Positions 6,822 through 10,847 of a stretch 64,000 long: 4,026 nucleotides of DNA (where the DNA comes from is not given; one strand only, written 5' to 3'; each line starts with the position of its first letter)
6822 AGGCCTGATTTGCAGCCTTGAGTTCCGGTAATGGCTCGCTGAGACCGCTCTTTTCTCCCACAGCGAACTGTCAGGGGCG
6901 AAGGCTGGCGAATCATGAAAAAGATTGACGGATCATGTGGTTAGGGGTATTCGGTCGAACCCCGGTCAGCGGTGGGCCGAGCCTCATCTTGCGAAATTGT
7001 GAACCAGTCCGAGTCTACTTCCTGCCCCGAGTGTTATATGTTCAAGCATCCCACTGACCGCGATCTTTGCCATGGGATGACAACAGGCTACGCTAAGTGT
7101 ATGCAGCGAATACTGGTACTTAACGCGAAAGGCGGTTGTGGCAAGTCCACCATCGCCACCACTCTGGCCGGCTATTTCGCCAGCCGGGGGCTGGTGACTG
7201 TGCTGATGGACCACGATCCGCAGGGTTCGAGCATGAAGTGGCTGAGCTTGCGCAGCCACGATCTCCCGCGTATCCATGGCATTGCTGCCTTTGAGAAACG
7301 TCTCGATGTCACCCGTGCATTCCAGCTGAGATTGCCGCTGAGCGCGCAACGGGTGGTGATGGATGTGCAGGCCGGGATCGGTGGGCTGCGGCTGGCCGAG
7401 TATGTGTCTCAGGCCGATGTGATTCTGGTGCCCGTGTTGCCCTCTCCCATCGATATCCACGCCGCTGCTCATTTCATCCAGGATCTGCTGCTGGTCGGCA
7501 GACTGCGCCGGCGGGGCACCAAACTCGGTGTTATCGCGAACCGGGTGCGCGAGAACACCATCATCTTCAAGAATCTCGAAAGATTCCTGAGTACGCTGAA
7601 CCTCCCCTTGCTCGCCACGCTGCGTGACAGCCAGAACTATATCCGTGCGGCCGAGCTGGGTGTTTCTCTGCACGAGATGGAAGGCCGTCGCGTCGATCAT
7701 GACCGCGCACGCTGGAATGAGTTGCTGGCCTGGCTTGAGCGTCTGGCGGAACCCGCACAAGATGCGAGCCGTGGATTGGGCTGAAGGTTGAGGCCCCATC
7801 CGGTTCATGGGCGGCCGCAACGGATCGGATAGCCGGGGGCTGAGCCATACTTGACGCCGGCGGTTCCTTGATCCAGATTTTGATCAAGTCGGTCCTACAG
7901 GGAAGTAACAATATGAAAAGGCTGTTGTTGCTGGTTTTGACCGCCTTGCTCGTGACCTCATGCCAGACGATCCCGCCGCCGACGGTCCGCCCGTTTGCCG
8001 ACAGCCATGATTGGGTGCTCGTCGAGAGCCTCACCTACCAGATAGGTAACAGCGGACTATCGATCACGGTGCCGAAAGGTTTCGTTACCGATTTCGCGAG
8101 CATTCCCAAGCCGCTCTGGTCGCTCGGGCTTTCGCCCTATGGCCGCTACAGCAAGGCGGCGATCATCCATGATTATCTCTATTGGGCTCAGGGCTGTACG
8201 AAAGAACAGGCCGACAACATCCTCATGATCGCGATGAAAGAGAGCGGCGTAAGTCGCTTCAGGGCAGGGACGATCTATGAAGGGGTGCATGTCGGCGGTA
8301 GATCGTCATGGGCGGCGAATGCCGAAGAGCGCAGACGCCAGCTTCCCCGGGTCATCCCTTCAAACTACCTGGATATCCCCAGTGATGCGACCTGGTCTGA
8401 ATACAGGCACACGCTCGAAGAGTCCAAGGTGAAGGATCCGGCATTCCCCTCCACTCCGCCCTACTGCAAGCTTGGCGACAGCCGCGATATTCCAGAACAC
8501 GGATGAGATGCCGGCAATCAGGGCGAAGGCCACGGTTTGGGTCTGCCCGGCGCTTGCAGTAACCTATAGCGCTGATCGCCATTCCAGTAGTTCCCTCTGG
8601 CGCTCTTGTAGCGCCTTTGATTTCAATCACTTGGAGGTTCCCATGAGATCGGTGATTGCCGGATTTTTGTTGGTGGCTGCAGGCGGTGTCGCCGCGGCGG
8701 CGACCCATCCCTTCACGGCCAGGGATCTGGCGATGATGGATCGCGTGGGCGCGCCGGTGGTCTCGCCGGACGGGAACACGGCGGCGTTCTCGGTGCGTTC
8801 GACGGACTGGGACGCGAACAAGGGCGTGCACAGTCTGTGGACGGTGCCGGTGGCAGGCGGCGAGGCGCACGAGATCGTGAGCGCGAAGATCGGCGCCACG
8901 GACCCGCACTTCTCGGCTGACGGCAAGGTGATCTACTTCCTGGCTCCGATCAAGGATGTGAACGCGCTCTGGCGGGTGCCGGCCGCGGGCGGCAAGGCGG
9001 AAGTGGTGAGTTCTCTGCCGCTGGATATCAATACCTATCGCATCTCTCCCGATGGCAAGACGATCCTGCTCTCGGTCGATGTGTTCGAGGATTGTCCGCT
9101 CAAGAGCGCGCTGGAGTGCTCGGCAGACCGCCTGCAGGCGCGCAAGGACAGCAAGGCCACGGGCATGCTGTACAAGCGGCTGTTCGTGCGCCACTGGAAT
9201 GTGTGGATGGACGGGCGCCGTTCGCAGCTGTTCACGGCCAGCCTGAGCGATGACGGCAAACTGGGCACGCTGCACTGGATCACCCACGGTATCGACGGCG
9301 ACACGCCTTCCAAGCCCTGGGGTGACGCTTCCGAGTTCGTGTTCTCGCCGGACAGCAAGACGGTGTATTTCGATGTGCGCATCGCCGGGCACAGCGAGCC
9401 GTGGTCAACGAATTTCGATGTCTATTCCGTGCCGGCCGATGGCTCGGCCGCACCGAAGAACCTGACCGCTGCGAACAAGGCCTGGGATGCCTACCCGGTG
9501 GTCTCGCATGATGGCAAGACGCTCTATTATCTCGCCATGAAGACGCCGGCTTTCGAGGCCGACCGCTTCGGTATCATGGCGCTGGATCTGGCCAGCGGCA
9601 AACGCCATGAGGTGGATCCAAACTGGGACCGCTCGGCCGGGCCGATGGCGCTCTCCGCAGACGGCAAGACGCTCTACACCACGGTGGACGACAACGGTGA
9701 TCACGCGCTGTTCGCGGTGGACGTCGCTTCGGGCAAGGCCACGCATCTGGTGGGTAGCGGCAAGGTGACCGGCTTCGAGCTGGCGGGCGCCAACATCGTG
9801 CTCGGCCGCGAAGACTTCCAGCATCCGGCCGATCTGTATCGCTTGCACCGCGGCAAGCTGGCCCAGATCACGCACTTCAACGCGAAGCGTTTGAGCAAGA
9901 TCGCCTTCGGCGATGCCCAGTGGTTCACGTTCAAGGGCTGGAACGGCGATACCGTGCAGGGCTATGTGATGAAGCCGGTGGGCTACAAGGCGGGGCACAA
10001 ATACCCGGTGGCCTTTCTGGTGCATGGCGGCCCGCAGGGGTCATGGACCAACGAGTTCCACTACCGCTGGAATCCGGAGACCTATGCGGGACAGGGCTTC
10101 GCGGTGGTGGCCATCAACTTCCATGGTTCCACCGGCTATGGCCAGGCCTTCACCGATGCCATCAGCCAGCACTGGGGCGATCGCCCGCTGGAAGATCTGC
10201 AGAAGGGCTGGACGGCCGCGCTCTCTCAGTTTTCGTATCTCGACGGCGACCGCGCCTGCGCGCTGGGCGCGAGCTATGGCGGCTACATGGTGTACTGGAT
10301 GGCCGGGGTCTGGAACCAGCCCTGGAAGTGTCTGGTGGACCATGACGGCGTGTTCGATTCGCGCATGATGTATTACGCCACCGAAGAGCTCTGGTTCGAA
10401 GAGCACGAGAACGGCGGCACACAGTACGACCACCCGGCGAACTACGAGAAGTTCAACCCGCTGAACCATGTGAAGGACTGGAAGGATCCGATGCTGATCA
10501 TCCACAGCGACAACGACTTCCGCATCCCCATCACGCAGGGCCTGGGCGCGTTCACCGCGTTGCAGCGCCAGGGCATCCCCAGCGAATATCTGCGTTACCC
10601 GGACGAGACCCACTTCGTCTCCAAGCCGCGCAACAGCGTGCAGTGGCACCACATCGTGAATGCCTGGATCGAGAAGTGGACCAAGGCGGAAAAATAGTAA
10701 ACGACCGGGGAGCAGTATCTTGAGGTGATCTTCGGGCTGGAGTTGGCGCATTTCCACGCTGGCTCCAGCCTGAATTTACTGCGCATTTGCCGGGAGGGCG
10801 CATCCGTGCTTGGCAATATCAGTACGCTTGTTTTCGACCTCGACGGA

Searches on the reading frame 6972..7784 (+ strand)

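Call 59: search_protein_families(library=pfam, proteins=[window:6972-7784:+], max_evalue=0.01)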
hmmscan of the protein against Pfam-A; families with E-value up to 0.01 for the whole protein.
window:6972-7784:+ (270 aa): 5 families
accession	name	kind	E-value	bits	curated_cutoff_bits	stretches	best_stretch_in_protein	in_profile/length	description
PF01656.29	CbiA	-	3.2e-14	53.4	25.4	1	47-230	1-122/125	CobQ/CobB/MinD/ParA nucleotide binding domain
PF10609.15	ParA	-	7.5e-08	32.5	27.1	1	45-90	4-49/246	NUBPL iron-transfer P-loop NTPase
PF13614.12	AAA_31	-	9.6e-08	32.6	27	1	45-162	2-90/177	AAA domain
PF09140.17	MipZ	-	0.00091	19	20.7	1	46-98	2-55/262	ATPase MipZ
PF02374.21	ArsA_ATPase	-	0.0045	16.7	24.3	1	46-84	2-40/305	Anion-transporting ATPase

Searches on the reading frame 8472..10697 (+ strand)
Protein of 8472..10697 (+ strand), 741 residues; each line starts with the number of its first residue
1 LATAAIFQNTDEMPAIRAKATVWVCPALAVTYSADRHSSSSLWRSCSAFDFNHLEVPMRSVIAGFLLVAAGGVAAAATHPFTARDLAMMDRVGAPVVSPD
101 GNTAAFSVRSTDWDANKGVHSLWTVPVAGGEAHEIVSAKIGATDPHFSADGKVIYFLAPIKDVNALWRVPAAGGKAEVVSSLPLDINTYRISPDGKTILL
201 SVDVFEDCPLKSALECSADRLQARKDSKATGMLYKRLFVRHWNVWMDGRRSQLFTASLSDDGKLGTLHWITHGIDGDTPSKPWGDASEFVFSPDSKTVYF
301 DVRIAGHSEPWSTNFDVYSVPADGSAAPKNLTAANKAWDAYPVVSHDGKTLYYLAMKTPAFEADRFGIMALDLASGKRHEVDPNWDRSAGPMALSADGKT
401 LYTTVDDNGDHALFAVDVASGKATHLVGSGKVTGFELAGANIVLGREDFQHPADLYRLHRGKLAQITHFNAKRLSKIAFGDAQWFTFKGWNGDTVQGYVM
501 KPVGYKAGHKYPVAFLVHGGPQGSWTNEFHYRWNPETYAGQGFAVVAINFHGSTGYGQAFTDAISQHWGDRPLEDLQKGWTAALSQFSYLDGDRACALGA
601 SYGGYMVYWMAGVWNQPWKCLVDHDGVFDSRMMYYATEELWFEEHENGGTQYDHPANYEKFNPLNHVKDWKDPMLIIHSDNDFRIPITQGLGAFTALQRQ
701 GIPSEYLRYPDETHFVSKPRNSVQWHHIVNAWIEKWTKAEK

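Call 44: search_protein_families(library=ncbifam, proteins=[window:8472-10697:+], max_evalue=0.00001)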
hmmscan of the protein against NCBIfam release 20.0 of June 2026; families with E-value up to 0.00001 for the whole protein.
window:8472-10697:+ (741 aa): 3 families
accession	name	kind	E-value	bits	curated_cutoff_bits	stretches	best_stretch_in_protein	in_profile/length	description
NF053518.1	DipepPtdsDpp5Prph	equivalog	2.1e-132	442.9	900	1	81-738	3-655/655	dipeptidyl-peptidase Dpp5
NF033523.0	lasso_peptidase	equivalog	3.1e-34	118.7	400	2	82-203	2-151/638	Atxe2 family lasso peptide isopeptidase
TIGR02800.1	propeller_TolB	equivalog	1.6e-14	53.7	343.15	1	92-200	237-339/418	Tol-Pal system beta propeller repeat protein TolB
